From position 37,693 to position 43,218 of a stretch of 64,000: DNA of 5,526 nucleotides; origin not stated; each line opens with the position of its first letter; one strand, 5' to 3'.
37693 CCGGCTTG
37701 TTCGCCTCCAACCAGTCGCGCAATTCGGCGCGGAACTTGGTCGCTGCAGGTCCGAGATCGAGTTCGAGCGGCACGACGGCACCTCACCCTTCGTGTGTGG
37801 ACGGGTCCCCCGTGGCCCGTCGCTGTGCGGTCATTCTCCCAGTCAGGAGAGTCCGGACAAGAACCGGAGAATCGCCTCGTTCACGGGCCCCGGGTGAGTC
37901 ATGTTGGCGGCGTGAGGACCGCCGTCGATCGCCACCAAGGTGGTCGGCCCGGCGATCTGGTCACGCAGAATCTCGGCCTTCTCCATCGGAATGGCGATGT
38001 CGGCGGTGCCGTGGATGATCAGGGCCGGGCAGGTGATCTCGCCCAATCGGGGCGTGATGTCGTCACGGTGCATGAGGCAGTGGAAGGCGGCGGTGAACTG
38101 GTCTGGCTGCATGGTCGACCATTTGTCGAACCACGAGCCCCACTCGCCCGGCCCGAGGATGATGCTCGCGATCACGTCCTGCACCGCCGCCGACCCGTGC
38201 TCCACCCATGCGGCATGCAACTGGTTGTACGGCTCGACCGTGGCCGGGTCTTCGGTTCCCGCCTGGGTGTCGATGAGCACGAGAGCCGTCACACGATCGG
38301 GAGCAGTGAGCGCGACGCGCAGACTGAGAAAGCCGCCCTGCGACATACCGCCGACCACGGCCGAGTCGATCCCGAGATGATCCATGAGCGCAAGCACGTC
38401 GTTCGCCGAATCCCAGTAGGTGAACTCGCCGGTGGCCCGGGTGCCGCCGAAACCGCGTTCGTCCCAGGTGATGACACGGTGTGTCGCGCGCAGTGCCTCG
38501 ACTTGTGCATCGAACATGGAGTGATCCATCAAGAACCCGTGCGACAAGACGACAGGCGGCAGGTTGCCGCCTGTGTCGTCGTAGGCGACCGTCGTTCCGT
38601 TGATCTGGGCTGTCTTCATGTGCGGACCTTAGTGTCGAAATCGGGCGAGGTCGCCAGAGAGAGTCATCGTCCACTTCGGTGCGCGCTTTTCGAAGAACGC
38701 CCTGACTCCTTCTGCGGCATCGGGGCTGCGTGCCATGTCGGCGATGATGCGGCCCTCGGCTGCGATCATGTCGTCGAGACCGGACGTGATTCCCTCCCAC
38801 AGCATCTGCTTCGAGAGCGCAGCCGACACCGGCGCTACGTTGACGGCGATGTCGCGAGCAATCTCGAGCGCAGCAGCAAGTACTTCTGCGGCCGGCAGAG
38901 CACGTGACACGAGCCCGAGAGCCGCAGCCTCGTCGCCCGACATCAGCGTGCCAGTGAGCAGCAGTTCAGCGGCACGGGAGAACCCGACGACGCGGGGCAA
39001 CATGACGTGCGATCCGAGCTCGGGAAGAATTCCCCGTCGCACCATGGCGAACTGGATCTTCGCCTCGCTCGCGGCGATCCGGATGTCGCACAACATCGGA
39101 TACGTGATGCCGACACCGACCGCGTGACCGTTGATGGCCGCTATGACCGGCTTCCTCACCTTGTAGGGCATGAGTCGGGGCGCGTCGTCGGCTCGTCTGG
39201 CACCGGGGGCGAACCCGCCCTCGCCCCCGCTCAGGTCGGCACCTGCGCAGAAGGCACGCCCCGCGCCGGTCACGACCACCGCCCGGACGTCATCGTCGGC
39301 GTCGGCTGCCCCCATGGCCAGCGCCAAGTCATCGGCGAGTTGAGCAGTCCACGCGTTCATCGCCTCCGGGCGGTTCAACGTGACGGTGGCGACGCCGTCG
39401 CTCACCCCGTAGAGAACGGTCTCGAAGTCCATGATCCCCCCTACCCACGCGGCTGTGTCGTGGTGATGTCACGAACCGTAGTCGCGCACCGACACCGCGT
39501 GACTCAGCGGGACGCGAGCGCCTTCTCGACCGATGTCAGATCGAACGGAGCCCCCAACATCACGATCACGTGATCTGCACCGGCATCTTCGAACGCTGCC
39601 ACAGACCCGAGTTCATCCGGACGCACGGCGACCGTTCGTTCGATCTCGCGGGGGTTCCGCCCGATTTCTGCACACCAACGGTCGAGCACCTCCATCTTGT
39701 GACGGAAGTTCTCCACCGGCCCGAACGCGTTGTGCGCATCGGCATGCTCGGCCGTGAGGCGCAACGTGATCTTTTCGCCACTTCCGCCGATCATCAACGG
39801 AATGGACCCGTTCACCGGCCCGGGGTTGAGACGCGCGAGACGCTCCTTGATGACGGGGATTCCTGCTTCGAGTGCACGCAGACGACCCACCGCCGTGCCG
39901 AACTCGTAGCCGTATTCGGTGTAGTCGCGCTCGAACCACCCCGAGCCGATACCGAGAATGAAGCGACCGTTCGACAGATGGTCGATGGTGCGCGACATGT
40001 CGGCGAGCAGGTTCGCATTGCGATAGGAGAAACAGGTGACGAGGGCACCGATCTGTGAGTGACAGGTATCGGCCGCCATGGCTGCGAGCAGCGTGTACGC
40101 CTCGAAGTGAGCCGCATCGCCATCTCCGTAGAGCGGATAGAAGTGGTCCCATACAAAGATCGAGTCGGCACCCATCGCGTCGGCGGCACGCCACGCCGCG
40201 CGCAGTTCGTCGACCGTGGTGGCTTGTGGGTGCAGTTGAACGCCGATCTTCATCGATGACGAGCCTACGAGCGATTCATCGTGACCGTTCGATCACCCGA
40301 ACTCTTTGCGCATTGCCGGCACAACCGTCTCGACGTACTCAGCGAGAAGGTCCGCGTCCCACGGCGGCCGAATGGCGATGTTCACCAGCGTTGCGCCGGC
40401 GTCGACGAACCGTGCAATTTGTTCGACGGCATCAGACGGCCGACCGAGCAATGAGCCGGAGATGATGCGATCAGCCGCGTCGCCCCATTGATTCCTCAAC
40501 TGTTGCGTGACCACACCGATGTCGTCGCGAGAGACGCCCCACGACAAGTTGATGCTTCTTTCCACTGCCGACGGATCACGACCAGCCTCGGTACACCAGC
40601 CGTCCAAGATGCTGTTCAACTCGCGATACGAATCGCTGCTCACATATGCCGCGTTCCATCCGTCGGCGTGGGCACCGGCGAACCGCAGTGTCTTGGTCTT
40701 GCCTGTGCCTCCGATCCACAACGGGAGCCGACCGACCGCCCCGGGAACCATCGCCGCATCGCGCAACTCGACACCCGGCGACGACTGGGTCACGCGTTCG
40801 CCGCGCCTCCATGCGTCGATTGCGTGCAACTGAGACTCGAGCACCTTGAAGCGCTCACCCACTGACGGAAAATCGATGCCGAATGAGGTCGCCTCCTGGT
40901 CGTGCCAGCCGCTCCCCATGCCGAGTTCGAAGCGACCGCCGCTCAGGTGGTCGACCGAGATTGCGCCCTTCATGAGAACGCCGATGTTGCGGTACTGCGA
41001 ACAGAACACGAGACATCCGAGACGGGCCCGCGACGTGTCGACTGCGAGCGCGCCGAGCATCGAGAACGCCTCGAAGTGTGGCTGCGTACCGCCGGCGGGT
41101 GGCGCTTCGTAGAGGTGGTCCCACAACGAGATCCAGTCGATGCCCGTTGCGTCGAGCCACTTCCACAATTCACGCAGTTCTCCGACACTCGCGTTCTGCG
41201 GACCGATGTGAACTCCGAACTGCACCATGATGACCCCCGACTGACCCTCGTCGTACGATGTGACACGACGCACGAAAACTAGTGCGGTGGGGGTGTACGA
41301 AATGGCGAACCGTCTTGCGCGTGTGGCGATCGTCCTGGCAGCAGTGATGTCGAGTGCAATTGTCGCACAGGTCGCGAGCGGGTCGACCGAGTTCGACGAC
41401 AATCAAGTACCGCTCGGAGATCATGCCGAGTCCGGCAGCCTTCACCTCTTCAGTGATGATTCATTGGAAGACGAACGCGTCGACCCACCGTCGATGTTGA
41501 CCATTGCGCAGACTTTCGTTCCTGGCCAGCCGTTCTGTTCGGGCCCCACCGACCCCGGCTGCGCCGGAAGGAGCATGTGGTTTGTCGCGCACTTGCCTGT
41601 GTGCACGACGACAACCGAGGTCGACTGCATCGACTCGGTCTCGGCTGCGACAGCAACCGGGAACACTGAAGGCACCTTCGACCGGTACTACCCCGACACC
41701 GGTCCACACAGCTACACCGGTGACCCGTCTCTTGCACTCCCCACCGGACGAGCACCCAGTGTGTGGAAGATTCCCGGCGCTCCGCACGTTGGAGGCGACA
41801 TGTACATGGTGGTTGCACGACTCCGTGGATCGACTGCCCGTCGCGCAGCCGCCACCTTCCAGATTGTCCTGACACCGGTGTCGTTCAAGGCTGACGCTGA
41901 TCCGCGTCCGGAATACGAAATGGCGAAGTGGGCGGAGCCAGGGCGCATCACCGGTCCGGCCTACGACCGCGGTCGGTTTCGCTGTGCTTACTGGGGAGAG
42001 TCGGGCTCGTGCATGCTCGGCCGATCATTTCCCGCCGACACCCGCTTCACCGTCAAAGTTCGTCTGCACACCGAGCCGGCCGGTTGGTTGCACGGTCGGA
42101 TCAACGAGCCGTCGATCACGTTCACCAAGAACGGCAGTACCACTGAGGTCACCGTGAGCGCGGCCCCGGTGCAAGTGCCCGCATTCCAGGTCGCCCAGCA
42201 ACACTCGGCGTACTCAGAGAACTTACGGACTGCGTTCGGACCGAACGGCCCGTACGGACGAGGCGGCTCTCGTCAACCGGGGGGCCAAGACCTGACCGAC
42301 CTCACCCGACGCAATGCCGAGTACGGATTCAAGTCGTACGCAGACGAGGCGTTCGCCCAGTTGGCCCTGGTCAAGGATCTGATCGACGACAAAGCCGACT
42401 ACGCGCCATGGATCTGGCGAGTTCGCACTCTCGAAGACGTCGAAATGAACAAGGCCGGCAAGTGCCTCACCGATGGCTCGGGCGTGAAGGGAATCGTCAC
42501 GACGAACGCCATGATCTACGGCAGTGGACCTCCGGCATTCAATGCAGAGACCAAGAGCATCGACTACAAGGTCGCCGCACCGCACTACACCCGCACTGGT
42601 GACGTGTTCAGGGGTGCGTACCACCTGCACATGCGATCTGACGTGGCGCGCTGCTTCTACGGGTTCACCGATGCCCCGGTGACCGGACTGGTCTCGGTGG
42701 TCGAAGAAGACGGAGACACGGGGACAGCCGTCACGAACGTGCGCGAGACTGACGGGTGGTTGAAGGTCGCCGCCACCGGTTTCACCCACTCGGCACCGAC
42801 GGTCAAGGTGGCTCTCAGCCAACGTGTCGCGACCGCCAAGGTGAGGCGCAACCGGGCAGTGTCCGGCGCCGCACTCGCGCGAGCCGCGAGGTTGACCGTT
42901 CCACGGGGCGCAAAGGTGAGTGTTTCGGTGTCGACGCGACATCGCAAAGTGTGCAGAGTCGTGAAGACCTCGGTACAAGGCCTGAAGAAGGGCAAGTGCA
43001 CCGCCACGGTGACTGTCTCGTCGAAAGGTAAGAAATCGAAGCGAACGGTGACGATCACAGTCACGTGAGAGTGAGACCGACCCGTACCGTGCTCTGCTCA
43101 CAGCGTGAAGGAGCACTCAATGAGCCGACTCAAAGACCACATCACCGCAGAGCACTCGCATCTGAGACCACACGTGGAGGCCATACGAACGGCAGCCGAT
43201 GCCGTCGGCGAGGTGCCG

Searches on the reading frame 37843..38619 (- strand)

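Call 27: search_protein_families(library=pfam, proteins=[window:37843-38619:-], max_evalue=1)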
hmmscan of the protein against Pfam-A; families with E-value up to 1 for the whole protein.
window:37843-38619:- (258 aa): 11 families
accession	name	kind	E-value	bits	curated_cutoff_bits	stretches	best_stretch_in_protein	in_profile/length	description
PF00561.26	Abhydrolase_1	-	4.6e-26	92.4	25.8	2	21-125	1-105/245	alpha/beta hydrolase fold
PF12146.15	Hydrolase_4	-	7.1e-14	52.1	27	2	23-138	7-129/239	Serine aminopeptidase, S33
PF12697.13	Abhydrolase_6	-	6.3e-13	50.3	26.3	1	23-249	1-217/217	Alpha/beta hydrolase family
PF03096.20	Ndr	-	3.2e-07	29.8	23.3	2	72-123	86-137/283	Ndr family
PF12695.13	Abhydrolase_5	-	0.00022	21.5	27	1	192-238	96-142/164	Alpha/beta hydrolase family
PF00326.27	Peptidase_S9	-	0.0018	18.2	22.6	1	153-221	110-169/213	Prolyl oligopeptidase family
PF08386.16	Abhydrolase_4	-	0.0054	17.3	21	1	196-254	34-91/103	TAP-like protein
PF20434.5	BD-FAE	-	0.012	15.5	26.8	1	197-221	190-214/215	BD-FAE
PF03959.19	FSH1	-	0.014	15.5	21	1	193-233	157-197/211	Serine hydrolase (FSH1)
PF02230.22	Abhydrolase_2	-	0.02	15.1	23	1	84-112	104-132/217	Phospholipase/Carboxylesterase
PF00756.26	Esterase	-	0.17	12.1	22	1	87-111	117-141/251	Putative esterase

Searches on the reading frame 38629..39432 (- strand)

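Call 27: search_protein_families(library=pfam, proteins=[window:38629-39432:-], max_evalue=1)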
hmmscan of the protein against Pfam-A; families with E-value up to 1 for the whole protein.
window:38629-39432:- (267 aa): 2 families
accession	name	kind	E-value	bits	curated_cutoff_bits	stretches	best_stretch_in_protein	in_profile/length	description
PF00378.25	ECH_1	-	1.1e-54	185.9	27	1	11-255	3-249/251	Enoyl-CoA hydratase/isomerase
PF16113.10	ECH_2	-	4.5e-29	102.4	27.2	2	15-186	2-179/335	Enoyl-CoA hydratase/isomerase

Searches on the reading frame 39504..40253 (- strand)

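Call 27: search_protein_families(library=pfam, proteins=[window:39504-40253:-], max_evalue=1)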
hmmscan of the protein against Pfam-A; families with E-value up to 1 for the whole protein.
window:39504-40253:- (249 aa): 1 family
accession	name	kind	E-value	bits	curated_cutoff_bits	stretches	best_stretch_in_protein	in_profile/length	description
PF00296.26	Bac_luciferase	-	4.1e-28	99.1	27.9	2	4-126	12-128/314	Luciferase-like monooxygenase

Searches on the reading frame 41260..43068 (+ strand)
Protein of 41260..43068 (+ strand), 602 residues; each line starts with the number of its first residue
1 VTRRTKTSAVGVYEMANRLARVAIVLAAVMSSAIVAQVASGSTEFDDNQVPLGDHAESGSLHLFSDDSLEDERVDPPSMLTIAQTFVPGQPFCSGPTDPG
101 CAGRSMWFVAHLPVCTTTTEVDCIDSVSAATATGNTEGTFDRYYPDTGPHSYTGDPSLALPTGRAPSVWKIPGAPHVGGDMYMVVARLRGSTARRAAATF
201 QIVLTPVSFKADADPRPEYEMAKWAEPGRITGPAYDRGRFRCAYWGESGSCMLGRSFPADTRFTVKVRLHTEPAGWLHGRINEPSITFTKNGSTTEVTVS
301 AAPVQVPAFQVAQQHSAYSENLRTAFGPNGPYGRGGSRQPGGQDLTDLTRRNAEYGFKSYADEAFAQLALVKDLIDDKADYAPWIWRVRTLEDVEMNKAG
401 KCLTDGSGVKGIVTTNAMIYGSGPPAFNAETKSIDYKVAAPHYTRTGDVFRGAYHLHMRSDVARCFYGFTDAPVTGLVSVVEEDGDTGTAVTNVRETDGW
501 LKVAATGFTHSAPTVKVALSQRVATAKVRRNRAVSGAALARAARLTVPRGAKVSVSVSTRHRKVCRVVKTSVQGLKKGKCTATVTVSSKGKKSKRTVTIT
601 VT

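Call 43: search_protein_families(library=pfam, proteins=[window:41260-43068:+], max_evalue=0.1)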
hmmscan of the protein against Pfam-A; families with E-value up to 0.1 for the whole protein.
window:41260-43068:+ (602 aa): 1 family
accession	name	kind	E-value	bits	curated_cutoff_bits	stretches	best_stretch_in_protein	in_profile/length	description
PF14299.13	PP2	-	0.035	14.5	25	0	452-520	59-128/148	Phloem protein 2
